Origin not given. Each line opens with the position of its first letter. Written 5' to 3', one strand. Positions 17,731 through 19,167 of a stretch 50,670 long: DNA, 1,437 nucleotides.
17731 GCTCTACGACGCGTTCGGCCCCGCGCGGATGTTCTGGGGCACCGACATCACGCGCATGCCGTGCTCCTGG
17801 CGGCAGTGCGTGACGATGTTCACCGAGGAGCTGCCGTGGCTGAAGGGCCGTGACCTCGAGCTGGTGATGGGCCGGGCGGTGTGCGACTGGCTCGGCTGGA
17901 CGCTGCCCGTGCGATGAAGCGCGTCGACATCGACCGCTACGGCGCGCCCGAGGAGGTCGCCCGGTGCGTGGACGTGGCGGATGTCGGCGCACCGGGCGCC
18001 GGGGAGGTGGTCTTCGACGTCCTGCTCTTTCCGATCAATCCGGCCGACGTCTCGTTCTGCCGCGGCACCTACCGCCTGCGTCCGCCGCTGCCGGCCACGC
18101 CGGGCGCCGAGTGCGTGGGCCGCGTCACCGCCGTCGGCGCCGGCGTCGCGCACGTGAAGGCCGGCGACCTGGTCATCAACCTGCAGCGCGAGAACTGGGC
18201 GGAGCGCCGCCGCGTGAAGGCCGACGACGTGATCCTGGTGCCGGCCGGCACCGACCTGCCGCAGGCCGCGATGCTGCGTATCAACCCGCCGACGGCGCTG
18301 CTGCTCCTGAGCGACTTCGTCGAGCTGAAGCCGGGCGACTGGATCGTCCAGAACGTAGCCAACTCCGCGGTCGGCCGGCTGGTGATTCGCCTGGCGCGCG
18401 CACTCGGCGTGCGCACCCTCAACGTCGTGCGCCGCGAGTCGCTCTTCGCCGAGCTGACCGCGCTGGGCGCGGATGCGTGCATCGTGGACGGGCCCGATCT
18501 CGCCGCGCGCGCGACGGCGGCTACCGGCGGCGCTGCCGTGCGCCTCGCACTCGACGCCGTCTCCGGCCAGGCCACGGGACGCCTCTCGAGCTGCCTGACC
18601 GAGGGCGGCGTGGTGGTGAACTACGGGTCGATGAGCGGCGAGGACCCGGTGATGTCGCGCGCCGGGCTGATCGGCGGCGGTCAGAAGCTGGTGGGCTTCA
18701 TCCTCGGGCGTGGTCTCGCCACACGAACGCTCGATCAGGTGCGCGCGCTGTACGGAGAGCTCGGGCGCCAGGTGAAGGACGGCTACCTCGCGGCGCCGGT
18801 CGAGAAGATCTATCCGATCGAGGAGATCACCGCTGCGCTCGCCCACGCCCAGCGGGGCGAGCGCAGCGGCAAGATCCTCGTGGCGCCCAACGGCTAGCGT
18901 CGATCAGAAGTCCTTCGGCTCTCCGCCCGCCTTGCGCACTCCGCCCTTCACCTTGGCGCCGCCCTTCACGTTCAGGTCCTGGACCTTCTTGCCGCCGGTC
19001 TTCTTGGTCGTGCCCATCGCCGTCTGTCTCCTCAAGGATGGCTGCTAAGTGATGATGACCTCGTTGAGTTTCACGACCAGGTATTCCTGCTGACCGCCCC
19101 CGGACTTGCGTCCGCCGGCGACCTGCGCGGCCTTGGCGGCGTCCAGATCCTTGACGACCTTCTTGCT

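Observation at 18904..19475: Unannotated tandem trio of small ORFs encoding Lys-rich peptides with a shared Gly-Gly leader-like motif and Hcp-like C-terminal strands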

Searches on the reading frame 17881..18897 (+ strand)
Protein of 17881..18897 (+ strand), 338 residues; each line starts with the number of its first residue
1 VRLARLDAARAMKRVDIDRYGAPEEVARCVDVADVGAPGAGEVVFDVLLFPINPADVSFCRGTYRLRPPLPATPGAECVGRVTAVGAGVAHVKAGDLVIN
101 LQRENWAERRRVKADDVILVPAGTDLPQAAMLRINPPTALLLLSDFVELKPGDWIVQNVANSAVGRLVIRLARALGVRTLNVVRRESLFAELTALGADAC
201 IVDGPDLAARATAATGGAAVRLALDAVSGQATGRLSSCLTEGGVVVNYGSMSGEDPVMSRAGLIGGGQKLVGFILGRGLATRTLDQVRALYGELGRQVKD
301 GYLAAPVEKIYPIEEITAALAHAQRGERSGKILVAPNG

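Call 59: search_protein_families(library=pfam, proteins=[window:17881-18897:+], max_evalue=0.00001)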
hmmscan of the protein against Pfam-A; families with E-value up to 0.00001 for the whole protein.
window:17881-18897:+ (338 aa): 3 families
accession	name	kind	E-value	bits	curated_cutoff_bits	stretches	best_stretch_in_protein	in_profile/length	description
PF00107.32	ADH_zinc_N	-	1.1e-13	51.7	31.8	1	163-281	1-117/129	Zinc-binding dehydrogenase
PF13602.12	ADH_zinc_N_2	-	1.9e-12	48.7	27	1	195-334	1-134/134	Zinc-binding dehydrogenase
PF08240.17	ADH_N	-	5.8e-11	43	23.5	1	39-99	1-61/104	Alcohol dehydrogenase GroES-like domain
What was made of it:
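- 17881..18897 (+): Convergent zinc-type alcohol dehydrogenase / quinone oxidoreductase gene. It marks the right border of the insertion and is not part of the system. Pfam ADH_N and ADH_zinc_N (call 59).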

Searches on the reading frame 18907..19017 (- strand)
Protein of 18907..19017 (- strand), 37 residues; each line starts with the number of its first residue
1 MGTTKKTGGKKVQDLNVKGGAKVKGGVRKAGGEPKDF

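Call 3: search_protein_families(library=pfam, proteins=[window:18907-19017:-], max_evalue=10)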
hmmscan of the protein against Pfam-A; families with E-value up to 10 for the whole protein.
seq(37 aa): 1 family
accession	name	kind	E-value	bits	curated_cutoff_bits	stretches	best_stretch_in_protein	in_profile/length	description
PF18715.7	Phage_spike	-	0.059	13.8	28.2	1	11-33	27-49/53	Phage spike trimer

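Call 4: search_protein_families(library=ncbifam, proteins=[window:18907-19017:-], max_evalue=10)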
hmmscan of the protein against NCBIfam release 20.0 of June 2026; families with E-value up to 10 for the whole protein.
seq(37 aa): 0 families
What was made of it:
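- Closest known: Double-glycine-leader peptides exported by peptidase-containing ABC transporters. Different: No curated leader or bacteriocin model is matched by the window peptides (calls 3, 4).
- Closest known: Nif11-like and NHLP leader RiPP precursor families. Different: The window leaders are 26-34 aa and show no similarity to the Nif11 or NHLP domains (call 4).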
